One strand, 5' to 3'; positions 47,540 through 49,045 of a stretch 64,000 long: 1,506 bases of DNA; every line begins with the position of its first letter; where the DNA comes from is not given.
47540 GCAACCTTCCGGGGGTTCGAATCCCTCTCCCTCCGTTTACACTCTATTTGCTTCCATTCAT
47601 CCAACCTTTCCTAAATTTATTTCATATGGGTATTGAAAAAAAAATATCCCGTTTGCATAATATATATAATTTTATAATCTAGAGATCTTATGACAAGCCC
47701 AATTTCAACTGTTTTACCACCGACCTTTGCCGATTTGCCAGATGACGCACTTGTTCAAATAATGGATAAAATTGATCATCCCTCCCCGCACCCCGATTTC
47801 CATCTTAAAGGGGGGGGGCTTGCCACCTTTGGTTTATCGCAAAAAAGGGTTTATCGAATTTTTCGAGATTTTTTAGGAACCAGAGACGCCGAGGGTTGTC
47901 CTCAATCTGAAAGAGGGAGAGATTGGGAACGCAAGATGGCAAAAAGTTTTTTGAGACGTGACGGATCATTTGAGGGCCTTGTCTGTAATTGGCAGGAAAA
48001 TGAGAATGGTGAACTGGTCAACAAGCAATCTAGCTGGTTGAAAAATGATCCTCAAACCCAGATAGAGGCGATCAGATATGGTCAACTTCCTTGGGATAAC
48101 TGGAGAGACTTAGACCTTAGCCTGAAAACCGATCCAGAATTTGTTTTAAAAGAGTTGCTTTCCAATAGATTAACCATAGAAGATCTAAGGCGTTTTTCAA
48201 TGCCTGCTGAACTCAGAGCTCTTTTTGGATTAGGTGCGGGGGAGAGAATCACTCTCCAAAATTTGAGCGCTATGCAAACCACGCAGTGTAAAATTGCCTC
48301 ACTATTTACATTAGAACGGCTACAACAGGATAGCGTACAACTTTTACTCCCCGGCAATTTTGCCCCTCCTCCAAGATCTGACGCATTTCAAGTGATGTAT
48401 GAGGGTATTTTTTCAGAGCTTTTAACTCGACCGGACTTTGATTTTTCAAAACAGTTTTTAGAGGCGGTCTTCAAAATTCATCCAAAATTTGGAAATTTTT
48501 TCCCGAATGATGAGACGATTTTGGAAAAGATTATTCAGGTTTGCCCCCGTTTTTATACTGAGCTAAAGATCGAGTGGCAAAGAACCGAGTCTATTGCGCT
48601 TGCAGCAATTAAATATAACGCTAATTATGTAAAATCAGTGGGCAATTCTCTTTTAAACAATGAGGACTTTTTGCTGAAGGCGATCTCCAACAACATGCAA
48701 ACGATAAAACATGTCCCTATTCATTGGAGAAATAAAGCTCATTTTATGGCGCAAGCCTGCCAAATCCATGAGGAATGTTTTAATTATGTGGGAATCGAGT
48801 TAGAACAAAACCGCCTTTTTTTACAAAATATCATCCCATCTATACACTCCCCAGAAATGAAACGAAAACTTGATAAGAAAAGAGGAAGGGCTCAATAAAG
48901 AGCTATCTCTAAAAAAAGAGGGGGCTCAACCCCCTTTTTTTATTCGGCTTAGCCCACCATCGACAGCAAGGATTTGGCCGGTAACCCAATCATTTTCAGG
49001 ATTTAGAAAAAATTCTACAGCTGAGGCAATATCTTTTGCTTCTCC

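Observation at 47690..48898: Eukaryote-like F-box protein with DUF4116-like repeats next to tRNA-Ser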

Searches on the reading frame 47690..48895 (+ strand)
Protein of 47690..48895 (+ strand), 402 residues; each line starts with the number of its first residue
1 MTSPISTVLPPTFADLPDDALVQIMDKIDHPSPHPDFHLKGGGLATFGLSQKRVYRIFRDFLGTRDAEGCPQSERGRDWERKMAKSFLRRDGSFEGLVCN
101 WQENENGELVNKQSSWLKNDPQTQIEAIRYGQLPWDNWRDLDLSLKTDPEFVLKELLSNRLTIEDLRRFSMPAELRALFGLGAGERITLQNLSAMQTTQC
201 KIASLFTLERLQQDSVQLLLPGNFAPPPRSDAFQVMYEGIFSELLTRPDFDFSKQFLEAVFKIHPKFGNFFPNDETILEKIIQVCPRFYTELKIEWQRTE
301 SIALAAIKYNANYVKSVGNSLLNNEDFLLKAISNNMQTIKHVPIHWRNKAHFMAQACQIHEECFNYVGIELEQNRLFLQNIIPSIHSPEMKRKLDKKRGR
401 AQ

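Call 4: search_protein_families(library=pfam, proteins=[window:47690-48895:+], max_evalue=10)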
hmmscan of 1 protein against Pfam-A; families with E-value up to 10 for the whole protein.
window:47690-48895:+ (402 aa): 2 families
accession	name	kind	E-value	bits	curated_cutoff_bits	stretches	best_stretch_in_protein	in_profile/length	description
PF13475.11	DUF4116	-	1.7e-12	47.1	24.9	2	301-345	3-47/49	Domain of unknown function (DUF4116)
PF23638.1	DUF7145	-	0.11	13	28.2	1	314-353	21-59/111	Domain of unknown function (DUF7145)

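Call 5: search_protein_families(library=ncbifam, proteins=[window:47690-48895:+], max_evalue=10)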
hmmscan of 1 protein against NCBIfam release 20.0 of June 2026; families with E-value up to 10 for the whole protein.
window:47690-48895:+ (402 aa): 1 family
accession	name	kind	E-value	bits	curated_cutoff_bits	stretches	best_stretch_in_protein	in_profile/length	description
TIGR01439.1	lp_hng_hel_AbrB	domain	0.065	13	28.3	1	161-189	2-30/44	transcriptional regulator, AbrB family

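Call 6: search_solved_structures(query=window:47690-48895:+, max_evalue=10, show_alignments=3)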
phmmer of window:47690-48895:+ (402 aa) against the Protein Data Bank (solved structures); distinct sequences matched with E-value up to 10: 3.
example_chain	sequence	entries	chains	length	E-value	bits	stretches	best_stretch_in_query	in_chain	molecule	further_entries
7c2c_A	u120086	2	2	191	0.045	15.6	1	189-261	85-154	SGNH-hydrolase family esterase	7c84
7c2a_A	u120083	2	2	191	0.046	15.6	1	189-261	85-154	SGNH-hydrolase family esterase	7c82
7c2d_A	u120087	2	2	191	0.046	15.6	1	189-261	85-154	SGNH-hydrolase family esterase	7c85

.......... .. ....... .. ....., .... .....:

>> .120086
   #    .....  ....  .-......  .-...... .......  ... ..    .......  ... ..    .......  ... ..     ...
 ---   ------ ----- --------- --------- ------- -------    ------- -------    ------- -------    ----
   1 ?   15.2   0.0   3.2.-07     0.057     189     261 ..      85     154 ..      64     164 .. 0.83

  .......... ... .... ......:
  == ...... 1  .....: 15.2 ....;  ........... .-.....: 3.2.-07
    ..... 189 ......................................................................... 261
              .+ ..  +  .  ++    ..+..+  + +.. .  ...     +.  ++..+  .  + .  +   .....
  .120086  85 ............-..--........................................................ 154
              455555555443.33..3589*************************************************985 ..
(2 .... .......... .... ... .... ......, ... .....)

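Call 8: find_homologous_proteins(query=window:47690-48895:+, max_evalue=0.01)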
Query window:47690-48895:+ (402 aa): 7 proteins with E <= 0.01 among 4193 candidates.
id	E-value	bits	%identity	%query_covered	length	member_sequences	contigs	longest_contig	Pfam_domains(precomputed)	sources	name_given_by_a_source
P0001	3.4e-248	841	91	100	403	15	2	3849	PF13475.12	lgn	-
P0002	1.3e-214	730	100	80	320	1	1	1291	PF13475.12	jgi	-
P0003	4.6e-191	653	90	80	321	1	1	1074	PF13475.12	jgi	jgi:hypothetical protein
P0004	3.3e-169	581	65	100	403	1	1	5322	PF13475.12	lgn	-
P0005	1.0e-95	339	46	100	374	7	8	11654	PF13475.12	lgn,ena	-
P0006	1.9e-95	338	46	100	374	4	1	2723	PF13475.12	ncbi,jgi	jgi:hypothetical protein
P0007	1.4e-94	335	45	100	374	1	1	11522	PF13475.12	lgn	-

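Call 12: find_related_loci(query=A1, collection=genome_contigs, flank=8000)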
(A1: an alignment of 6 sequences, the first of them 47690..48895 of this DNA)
Query A1 (402 aa) in genome_contigs; peptide patterns used: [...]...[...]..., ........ (x = any residue, [..] = any of these).
83 stretches matched a pattern; 2 encode a relative of the query (tblastn E <= 1e-3); 2 distinct loci.
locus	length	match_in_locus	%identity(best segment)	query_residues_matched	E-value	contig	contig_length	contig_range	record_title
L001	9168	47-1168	46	1-401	3e-109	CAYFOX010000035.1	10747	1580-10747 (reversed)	MAG TPA_asm: uncultured bacterium isolate ERP107066_co1_15 genome assembly, contig: NODE_5473_length_10747_cov_4.166480,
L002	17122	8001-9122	46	1-401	5e-107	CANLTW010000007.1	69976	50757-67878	MAG: Chlamydiae bacterium isolate ZE-3nov15-36 genome assembly, contig: ZE-3nov15-C78, whole genome shotgun sequence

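Call 20: predict_structure(alignment_id=A1)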
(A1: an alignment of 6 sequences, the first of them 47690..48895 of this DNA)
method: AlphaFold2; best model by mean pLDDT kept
length: 402 residues; sequences in the alignment: 6
mean_pLDDT: 74.4   pTM: 0.69
mean pLDDT of the five models: 74.4, 74.0, 71.9, 68.7, 66.1
residues with pLDDT >= 90: 81; 70-90: 179; 50-70: 92; < 50: 50
segments of 3 or more residues with pLDDT < 50: 1-11, 26-51, 217-227
pLDDT, mean of each block of 10 residues (from residue 1): 36 56 50 34 41 56 76 81 80 75 66 82 92 89 94 93 91 91 82 90 90 55 45 75 85 87 74 80 86 85 92 86 91 89 81 81 60 57 65 65 48
secondary structure, 60 per line:
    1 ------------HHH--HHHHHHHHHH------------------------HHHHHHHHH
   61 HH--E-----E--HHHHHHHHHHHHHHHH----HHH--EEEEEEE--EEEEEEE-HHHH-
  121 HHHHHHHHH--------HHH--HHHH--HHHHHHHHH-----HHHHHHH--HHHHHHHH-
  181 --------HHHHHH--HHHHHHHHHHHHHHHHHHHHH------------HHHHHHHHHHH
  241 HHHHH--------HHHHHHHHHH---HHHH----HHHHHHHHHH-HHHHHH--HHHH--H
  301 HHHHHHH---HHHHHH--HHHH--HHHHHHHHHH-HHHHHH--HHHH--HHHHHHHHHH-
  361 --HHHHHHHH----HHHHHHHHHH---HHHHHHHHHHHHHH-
elements in order: H18-27 H52-62 H74-89 E99-105 E108-114 H116-119 H121-129 H143-146 H149-157 H163-169 H172-179 H189-194 H197-217 H230-245 H254-263 H267-270 H275-284 H286-291 H294-297 H300-307 H311-316 H319-322 H325-334 H336-341 H344-347 H350-359 H363-370 H375-384 H388-401

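Call 26: fold_search(model_id=the predicted structure, library=pdb)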
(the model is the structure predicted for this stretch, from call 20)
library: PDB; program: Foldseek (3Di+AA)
matches with E <= 10: 464; with E <= 0.001: 0
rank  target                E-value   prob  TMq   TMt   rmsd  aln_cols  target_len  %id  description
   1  4j8f                  8.1e-03  0.57  0.13  0.10  26.7       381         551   12  Crystal structure of a fusion protein containing the NBD of Hsp70 and the middle domain of Hip (released 2013-07-03)
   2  8cws_A                1.2e-02  0.69  0.15  0.14  18.6       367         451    9  Accurate computational design of genetically encoded 3D protein crystals (released 2023-11-01)
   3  8cwy_A                1.3e-02  0.75  0.16  0.14  18.6       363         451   10  Accurate computational design of genetically encoded 3D protein crystals (released 2023-11-01)
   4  5cwb                  1.1e-01  0.28  0.11  0.15  18.4       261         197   10  Crystal structure of de novo designed helical repeat protein DHR4 (released 2015-12-16)
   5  8v3b_a                1.3e-01  0.20  0.12  0.11  17.7       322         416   13  Computational Designed Nanocage O43_129_+4 (released 2024-03-13)
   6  4c0o_A                1.6e-01  0.30  0.20  0.12  15.5       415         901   11  Transportin 3 in complex with phosphorylated ASF/SF2 (released 2014-01-22)
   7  7y9x_B                1.8e-01  0.25  0.15  0.10  17.8       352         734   14  Structure of the Cas7-11-Csx29-guide RNA complex (released 2022-11-09)
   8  6qds_A                2.2e-01  0.21  0.12  0.17  20.6       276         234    9  Crystal structure of 14-3-3sigma in complex with a PAK6 pT99 phosphopeptide stabilized by semi-synthetic fusicoccane F (released 2020-01-29)
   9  7po1_4                2.5e-01  0.30  0.20  0.15  16.3       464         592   11  Initiation complex of human mitochondrial ribosome small subunit with IF3 (released 2022-06-15)
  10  7mwr_B                2.5e-01  0.21  0.10  0.14  17.7       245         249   10  Structure of De Novo designed beta sheet heterodimer LHD101A53/B4 (released 2022-01-19)
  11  8ucq_A                2.6e-01  0.20  0.16  0.07  18.8       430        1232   14  CryoEM structure of Sec7 autoinhibited conformation (released 2024-03-13)
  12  6hep_B                2.6e-01  0.16  0.11  0.15  20.1       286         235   12  Crystal structure of human 14-3-3 beta in complex with CFTR R-domain peptide pS753-pS768 (released 2018-10-24)
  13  6lth_L                2.6e-01  0.14  0.12  0.11  18.3       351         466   12  Structure of human BAF Base module (released 2020-02-12)
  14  4rg6_A                3.1e-01  0.15  0.14  0.13  19.7       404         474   13  Crystal structure of APC3-APC16 complex (released 2014-12-24)
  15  6uri_B                3.2e-01  0.33  0.19  0.17  12.7       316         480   14  HIV-1 Nef in complex with the CD4 cytoplasmic domain and the AP2 clathrin adaptor complex (released 2020-07-29)
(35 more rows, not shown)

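Call 31: find_encoding_contigs(protein=P0004, flank=6000, max_places=3)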
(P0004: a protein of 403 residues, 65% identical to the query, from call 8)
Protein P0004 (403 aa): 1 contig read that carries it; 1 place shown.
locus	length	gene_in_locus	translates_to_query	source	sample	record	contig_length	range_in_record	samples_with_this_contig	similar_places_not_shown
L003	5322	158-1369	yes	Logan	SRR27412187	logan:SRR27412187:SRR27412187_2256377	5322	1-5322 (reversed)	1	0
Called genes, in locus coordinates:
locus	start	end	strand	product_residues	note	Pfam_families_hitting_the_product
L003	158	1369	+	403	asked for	PF13475:DUF4116 (faint)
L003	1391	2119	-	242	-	PF00106:adh_short, PF08659:KR (weak), PF13561:adh_short_C2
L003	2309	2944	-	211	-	PF01351:RNase_HII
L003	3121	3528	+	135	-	PF12844:HTH_19 (weak), PF13413:HTH_25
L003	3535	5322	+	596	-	?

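Call 48: find_encoding_contigs(protein=P0001, flank=6000, max_places=3)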
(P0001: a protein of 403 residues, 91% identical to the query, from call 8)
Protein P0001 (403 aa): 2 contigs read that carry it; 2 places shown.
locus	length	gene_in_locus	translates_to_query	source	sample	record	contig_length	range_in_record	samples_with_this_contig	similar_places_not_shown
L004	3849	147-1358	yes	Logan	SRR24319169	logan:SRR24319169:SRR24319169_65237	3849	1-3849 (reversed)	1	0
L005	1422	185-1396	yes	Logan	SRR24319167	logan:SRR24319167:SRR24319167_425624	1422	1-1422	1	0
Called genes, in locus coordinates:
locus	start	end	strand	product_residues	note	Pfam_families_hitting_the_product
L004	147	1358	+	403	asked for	PF13475:DUF4116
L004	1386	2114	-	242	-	PF00106:adh_short, PF08659:KR (weak), PF13561:adh_short_C2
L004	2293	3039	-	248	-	PF01351:RNase_HII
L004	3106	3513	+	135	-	PF12844:HTH_19 (weak), PF13413:HTH_25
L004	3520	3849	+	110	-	?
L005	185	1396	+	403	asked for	PF13475:DUF4116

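Call 59: find_homologous_proteins(query=A1, max_evalue=10)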
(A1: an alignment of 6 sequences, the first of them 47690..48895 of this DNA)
Query A1 (6 sequences) (402 aa, profile of the alignment): 11 proteins with E <= 10 among 8000 candidates.
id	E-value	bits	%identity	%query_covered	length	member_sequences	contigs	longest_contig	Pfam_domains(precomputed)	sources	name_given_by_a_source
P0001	1.4e-231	786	91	100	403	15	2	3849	PF13475.12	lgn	-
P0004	1.0e-222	757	65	100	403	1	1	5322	PF13475.12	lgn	-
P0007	3.0e-207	706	45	100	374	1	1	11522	PF13475.12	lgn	-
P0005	5.5e-203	692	46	100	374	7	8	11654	PF13475.12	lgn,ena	-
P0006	1.1e-202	691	46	100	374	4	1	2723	PF13475.12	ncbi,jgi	jgi:hypothetical protein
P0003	3.2e-182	624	90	80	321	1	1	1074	PF13475.12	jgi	jgi:hypothetical protein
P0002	2.3e-181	621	100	80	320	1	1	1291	PF13475.12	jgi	-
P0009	2.4e-150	519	45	79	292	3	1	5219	PF13475.12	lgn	-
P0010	1.7e-6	45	30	18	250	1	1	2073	PF13475.12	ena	-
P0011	8.5e-4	36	18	29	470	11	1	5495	PF13475.12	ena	-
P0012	1.3e-2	32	20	20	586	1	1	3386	PF13475.12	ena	-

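Call 62: search_protein_families(library=pfam, proteins=[P0001, P0004, P0005, P0006, P0007], max_evalue=10)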
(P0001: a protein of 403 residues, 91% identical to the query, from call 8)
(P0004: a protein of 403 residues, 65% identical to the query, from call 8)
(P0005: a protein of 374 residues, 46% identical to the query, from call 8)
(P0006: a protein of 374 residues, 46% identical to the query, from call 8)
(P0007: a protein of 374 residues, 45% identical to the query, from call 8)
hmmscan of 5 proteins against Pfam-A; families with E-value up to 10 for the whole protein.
P0001 (403 aa): 1 family
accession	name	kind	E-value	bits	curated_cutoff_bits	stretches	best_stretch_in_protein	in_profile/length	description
PF13475.11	DUF4116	-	1.9e-16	59.8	24.9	2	302-348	3-49/49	Domain of unknown function (DUF4116)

P0004 (403 aa): 2 families
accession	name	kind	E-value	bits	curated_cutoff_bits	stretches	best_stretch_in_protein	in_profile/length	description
PF13475.11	DUF4116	-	1.7e-09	37.5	24.9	3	325-372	1-48/49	Domain of unknown function (DUF4116)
PF00646.38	F-box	-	0.075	13.4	20.5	1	13-29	1-17/43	F-box domain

P0005 (374 aa): 2 families
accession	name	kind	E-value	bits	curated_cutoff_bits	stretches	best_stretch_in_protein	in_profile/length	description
PF13475.11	DUF4116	-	8.1e-08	32.2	24.9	2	297-344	1-48/49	Domain of unknown function (DUF4116)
PF00646.38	F-box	-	0.0025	18.1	20.5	1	15-61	2-37/43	F-box domain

P0006 (374 aa): 2 families
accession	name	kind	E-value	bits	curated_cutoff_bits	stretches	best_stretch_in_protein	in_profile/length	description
PF13475.11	DUF4116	-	8.1e-10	38.5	24.9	2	275-316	4-45/49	Domain of unknown function (DUF4116)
PF03395.19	Pox_P4A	-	0.046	11.8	25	1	229-335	8-110/882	Poxvirus P4A protein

P0007 (374 aa): 2 families
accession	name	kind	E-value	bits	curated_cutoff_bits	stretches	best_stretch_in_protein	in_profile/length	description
PF13475.11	DUF4116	-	2e-07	30.9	24.9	2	297-344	1-48/49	Domain of unknown function (DUF4116)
PF00646.38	F-box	-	0.0022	18.3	20.5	1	15-61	2-37/43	F-box domain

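Call 76: fold_search(model_id=the predicted structure, library=viral)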
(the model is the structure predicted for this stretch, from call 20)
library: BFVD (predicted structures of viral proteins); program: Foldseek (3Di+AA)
matches with E <= 10: 258; with E <= 0.001: 0
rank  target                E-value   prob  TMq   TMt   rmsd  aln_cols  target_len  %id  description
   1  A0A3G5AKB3            2.6e-03  1.00  0.25  0.17  11.6       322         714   14  Protein kinase domain-containing protein [Sylvanvirus sp.]
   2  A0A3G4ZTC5            7.1e-03  0.99  0.23  0.15  16.8       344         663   11  Uncharacterized protein [Dasosvirus sp.]
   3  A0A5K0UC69            1.2e-02  0.90  0.18  0.11  20.0       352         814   12  Uncharacterized protein [Yasminevirus sp. GU-2018]
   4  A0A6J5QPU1            2.3e-02  0.57  0.16  0.12  19.0       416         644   12  Uncharacterized protein [uncultured Caudovirales phage]
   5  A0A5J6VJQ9            2.7e-02  1.00  0.28  0.12  10.3       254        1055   14  DUF4116 domain-containing protein [Megaviridae environmental sample]
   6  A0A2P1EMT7            4.4e-02  0.63  0.14  0.14  15.7       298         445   13  DUF4116 domain-containing protein [Moumouvirus australiensis]
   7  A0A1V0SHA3            6.4e-02  0.98  0.26  0.24  14.6       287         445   11  DUF4116 domain-containing protein [Hokovirus HKV1]
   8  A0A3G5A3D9            6.7e-02  1.00  0.23  0.31  11.4       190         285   12  Uncharacterized protein [Harvfovirus sp.]
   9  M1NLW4                1.2e-01  0.41  0.17  0.12  15.8       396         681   11  Repeat protein [Moumouvirus goulette]
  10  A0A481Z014            1.3e-01  0.85  0.25  0.15  17.4       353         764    8  DUF4116 domain-containing protein [Mimivirus LCMiAC01]
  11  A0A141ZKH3            1.6e-01  0.69  0.21  0.24  13.6       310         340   10  (no name in the UniProt tables at hand)
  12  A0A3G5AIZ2            1.8e-01  0.82  0.29  0.34  13.3       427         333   11  Putative ankyrin repeat protein L25 [Satyrvirus sp.]
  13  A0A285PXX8            2.3e-01  0.33  0.15  0.16  16.4       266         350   12  Uncharacterized protein [Cedratvirus lausannensis]
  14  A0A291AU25            2.4e-01  0.33  0.22  0.23  18.6       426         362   11  F-box domain containing protein [Pandoravirus salinus]
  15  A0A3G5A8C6            2.4e-01  0.28  0.18  0.11  16.9       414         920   10  Ankyrin and ring finger domain protein (Fragment) [Hyperionvirus sp.]
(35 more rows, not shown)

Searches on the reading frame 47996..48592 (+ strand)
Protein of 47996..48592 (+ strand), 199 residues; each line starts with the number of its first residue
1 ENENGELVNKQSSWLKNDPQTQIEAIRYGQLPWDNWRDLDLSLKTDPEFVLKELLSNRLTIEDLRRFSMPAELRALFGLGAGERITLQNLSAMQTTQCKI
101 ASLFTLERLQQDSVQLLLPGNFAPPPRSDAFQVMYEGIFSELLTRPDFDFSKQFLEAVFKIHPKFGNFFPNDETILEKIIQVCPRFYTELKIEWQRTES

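Call 7: search_protein_families(library=pfam, proteins=[window:47996-48592:+], max_evalue=10)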
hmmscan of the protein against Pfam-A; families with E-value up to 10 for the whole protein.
seq(199 aa): 1 family
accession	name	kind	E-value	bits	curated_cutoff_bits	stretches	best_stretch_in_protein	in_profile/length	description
PF13475.11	DUF4116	-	0.025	14.6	24.9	1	37-62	17-42/49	Domain of unknown function (DUF4116)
